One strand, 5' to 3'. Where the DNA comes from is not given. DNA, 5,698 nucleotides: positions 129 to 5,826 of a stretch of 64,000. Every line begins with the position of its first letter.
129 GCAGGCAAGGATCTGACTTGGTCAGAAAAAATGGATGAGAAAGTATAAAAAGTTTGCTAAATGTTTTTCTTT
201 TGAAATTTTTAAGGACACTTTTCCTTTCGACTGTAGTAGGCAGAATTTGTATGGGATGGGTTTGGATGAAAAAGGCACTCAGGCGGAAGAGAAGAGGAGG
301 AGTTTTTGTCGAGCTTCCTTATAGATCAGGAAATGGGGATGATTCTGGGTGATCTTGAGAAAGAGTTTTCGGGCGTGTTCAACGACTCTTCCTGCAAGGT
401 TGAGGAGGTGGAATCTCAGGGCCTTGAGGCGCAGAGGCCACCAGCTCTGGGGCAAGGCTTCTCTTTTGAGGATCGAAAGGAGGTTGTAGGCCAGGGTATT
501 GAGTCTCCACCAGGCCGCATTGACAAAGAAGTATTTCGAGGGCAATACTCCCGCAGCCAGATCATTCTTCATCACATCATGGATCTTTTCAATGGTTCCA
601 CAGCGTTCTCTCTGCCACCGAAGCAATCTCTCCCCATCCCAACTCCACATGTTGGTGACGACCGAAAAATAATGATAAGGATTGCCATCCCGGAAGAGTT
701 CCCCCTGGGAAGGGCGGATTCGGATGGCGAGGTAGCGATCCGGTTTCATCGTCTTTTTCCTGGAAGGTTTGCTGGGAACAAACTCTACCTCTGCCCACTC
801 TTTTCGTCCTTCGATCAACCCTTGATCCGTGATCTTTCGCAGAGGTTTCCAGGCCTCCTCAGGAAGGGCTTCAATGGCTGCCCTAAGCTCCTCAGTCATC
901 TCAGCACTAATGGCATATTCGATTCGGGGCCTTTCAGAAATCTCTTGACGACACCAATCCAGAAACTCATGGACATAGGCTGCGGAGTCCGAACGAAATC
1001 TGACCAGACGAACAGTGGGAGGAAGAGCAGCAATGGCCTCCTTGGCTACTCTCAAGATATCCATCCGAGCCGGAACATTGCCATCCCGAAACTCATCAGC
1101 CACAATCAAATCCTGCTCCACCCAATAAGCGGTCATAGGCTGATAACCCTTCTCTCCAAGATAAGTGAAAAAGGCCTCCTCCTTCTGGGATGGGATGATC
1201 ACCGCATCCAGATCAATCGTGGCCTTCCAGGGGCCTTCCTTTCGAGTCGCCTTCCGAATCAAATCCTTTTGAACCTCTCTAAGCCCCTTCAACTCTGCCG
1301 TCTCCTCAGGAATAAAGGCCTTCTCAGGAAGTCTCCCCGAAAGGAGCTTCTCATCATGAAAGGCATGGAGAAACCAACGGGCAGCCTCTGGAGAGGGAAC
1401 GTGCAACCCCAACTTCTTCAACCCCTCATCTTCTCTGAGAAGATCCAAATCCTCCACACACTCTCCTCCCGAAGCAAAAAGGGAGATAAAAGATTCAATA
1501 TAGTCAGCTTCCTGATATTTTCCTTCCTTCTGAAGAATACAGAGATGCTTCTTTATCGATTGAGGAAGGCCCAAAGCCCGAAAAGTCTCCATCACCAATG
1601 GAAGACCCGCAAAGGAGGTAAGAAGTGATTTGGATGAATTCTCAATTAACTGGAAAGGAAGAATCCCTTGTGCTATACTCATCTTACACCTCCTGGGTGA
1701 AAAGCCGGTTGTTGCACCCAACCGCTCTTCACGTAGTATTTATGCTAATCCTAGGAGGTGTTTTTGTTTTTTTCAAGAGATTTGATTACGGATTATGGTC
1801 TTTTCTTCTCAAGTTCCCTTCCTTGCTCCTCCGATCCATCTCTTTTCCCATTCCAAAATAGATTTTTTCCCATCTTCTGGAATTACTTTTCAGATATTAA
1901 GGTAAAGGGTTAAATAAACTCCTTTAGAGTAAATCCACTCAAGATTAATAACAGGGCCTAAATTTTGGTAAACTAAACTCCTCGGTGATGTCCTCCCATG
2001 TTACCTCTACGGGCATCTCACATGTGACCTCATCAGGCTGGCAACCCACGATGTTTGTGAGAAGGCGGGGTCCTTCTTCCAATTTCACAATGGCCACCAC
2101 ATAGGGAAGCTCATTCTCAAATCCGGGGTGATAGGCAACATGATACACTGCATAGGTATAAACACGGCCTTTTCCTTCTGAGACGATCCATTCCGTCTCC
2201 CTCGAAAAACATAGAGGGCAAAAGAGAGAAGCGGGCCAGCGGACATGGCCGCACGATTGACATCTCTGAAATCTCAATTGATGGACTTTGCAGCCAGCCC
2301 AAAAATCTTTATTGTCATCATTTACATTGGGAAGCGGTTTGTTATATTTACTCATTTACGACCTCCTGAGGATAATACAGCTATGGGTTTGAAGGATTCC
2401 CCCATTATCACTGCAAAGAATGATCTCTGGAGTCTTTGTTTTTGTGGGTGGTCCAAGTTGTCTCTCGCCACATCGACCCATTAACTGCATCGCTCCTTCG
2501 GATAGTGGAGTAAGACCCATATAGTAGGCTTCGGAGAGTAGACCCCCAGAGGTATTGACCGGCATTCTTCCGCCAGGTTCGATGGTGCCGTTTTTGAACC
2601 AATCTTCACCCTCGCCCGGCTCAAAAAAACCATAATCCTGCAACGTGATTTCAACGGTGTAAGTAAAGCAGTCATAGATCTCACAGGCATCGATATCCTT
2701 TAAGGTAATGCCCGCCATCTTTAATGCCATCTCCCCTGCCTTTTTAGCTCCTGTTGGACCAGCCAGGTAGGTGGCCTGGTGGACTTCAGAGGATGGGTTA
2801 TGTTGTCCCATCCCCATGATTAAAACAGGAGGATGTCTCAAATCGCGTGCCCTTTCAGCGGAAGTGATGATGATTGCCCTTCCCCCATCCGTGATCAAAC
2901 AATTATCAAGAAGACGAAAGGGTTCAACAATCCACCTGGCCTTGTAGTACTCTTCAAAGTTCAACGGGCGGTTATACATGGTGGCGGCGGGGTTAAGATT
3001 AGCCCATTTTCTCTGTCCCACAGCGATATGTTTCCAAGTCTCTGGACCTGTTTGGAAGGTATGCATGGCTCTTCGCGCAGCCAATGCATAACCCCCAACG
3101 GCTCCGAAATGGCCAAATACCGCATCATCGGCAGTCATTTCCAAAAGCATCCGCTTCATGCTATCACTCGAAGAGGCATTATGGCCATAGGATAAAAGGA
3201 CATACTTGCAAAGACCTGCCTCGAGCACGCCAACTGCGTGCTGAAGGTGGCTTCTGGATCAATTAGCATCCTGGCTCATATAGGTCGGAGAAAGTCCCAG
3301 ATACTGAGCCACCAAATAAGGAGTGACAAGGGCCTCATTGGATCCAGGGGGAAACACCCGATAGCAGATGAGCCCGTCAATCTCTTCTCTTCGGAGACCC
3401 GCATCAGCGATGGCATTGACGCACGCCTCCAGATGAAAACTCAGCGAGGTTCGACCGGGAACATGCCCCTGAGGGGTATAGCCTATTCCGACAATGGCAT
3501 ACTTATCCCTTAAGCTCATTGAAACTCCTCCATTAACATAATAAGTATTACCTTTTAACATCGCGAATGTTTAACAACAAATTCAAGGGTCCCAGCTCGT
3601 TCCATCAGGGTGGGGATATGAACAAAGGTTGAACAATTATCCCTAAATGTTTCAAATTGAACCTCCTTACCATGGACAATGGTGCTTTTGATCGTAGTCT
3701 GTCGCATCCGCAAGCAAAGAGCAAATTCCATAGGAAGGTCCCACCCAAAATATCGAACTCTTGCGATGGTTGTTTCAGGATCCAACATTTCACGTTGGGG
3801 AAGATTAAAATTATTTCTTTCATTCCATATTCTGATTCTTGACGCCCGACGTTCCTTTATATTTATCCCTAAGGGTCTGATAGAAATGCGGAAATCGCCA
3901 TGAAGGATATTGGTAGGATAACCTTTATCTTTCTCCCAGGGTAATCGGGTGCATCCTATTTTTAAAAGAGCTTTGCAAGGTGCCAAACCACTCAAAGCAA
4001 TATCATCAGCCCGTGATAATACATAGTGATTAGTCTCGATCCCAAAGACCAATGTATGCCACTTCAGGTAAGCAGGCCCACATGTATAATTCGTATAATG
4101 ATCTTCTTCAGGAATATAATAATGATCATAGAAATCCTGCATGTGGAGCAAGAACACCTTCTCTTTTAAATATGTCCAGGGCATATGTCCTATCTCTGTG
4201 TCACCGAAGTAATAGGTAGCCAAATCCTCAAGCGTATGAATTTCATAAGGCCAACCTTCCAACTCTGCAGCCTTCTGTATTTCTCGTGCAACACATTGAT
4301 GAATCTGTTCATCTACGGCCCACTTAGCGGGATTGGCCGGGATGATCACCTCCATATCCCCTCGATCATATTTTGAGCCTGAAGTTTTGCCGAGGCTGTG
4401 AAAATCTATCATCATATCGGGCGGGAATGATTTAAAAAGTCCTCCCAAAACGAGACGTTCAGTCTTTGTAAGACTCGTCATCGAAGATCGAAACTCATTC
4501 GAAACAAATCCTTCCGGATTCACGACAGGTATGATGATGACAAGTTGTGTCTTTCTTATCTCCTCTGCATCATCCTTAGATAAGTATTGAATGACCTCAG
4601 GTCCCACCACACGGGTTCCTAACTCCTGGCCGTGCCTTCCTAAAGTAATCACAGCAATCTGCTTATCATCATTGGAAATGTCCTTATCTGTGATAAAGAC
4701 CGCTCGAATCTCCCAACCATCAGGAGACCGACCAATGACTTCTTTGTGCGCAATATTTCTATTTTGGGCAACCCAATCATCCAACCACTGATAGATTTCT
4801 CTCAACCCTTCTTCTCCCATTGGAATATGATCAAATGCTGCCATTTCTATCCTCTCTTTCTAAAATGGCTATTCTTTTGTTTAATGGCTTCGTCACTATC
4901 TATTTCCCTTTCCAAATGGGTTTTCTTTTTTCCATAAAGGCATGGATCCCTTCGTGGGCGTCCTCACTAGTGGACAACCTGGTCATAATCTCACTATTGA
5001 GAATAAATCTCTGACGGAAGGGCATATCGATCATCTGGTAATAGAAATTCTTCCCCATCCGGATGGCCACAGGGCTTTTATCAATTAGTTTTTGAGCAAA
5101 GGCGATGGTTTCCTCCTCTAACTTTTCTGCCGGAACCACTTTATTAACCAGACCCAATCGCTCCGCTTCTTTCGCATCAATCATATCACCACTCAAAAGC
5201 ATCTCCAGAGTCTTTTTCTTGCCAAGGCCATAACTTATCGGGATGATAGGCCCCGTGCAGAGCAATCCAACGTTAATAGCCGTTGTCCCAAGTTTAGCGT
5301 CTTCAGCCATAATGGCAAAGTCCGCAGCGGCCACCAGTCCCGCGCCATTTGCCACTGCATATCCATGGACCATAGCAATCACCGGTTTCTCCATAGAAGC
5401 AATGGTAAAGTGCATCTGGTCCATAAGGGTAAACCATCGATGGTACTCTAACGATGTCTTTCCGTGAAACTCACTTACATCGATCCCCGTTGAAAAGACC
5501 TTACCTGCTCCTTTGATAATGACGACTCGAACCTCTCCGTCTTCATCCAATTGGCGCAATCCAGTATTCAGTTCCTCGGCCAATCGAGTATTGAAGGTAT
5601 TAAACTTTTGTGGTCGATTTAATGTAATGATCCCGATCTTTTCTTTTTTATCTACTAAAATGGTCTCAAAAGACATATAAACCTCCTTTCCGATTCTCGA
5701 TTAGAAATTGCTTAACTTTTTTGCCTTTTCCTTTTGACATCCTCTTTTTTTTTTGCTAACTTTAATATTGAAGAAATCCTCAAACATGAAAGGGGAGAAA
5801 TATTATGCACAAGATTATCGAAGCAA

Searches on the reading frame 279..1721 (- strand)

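Call 6: search_protein_families(library=pfam, proteins=[window:279-1721:-], max_evalue=0.01)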
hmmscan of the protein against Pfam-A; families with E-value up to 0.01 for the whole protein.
window:279-1721:- (480 aa): 1 family
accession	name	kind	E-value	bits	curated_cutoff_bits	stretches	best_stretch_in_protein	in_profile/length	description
PF13701.12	DDE_Tnp_1_4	-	1.4e-38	132.7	34.7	1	34-474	18-430/435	Transposase DDE domain group 1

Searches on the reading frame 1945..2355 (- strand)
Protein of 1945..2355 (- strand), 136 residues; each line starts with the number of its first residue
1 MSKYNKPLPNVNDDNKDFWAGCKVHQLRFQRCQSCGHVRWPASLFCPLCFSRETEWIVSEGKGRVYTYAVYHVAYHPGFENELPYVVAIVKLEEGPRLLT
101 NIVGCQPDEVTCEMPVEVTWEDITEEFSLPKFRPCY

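Call 6: search_protein_families(library=pfam, proteins=[window:1945-2355:-], max_evalue=0.01)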
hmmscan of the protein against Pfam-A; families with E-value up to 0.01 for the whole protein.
window:1945-2355:- (136 aa): 2 families
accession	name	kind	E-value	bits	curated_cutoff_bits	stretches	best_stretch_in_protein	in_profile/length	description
PF01796.24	OB_ChsH2_C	-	6.5e-22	77.7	27.1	1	56-121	1-65/65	ChsH2, C-terminal OB-fold domain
PF12172.15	zf-ChsH2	-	8.6e-11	41.9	23.2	1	19-55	1-37/37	ChsH2, rubredoxin-like zinc ribbon domain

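Call 23: search_protein_families(library=ncbifam, proteins=[window:1945-2355:-], max_evalue=0.001)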
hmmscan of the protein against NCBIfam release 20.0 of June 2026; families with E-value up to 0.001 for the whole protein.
window:1945-2355:- (136 aa): 1 family
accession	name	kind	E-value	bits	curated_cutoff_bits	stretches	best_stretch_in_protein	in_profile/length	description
NF053627.1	BnzsclthlBbsAGT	equivalog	2e-11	44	250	1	26-124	35-129/145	benzoylsuccinyl-CoA thiolase subunit BbsA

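Call 45: find_encoding_contigs(protein=window:1945-2355:-, flank=3000, max_places=4)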
Protein window:1945-2355:- (136 aa): 6 contigs read that carry it; 4 places shown.
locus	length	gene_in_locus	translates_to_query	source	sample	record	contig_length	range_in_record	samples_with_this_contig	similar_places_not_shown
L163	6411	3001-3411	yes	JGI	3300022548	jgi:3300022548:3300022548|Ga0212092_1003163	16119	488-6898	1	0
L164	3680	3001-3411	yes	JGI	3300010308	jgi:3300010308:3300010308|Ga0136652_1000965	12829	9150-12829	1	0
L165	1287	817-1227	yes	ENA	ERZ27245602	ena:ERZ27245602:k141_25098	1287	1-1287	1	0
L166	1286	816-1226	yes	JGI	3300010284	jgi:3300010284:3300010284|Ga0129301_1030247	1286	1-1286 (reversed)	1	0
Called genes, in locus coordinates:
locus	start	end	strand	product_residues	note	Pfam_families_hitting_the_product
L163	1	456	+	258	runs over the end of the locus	PF00378:ECH_1, PF16113:ECH_2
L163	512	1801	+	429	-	PF00246:Peptidase_M14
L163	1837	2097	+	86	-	-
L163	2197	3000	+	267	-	PF22691:Thiolase_C_1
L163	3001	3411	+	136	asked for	PF12172:zf-ChsH2, PF01796:OB_ChsH2_C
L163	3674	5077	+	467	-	PF13701:DDE_Tnp_1_4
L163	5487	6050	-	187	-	PF13560:HTH_31, PF01381:HTH_3, PF12844:HTH_19, PF13443:HTH_26 (weak), PF07883:Cupin_2, PF02311:AraC_binding (weak)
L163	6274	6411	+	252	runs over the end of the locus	PF09918:DUF2148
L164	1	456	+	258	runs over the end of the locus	PF00378:ECH_1, PF16113:ECH_2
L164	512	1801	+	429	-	PF00246:Peptidase_M14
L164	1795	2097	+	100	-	-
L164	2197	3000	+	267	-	PF22691:Thiolase_C_1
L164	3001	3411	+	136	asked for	PF12172:zf-ChsH2, PF01796:OB_ChsH2_C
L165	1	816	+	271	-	?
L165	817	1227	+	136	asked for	PF12172:zf-ChsH2, PF01796:OB_ChsH2_C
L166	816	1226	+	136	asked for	PF12172:zf-ChsH2, PF01796:OB_ChsH2_C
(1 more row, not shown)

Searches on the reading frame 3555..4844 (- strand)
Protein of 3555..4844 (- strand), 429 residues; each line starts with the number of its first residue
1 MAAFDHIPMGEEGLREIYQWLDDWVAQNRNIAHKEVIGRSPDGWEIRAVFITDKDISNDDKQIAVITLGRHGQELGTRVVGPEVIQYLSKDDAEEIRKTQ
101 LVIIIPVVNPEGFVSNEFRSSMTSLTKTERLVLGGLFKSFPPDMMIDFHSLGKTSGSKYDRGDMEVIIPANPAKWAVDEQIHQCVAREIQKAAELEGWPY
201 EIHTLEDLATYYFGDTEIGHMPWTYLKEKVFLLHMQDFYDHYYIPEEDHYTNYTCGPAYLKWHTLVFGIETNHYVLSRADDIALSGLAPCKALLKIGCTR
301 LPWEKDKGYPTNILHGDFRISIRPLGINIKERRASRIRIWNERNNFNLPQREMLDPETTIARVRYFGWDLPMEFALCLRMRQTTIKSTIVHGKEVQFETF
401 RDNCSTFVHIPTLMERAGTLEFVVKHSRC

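Call 6: search_protein_families(library=pfam, proteins=[window:3555-4844:-], max_evalue=0.01)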
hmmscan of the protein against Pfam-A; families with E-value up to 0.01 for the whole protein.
window:3555-4844:- (429 aa): 1 family
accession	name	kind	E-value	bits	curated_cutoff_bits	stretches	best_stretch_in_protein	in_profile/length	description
PF00246.29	Peptidase_M14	-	2.5e-11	44.2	21.6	1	17-114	1-104/286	Zinc carboxypeptidase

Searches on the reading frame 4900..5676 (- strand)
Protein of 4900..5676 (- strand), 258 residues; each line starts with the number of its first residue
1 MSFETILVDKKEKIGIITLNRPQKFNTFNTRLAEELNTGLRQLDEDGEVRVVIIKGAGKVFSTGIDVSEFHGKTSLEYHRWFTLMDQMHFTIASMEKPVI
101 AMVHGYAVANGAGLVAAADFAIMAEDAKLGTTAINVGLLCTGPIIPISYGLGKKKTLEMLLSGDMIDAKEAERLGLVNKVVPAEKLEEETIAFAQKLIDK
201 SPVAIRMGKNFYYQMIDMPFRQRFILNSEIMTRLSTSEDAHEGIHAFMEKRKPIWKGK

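Call 6: search_protein_families(library=pfam, proteins=[window:4900-5676:-], max_evalue=0.01)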
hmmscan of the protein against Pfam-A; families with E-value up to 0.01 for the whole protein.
window:4900-5676:- (258 aa): 2 families
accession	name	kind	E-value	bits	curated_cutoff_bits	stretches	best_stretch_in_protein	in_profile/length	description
PF00378.25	ECH_1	-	8.3e-57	192.8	27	1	10-257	2-250/251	Enoyl-CoA hydratase/isomerase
PF16113.10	ECH_2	-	5.1e-29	102.3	27.2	1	14-188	1-179/335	Enoyl-CoA hydratase/isomerase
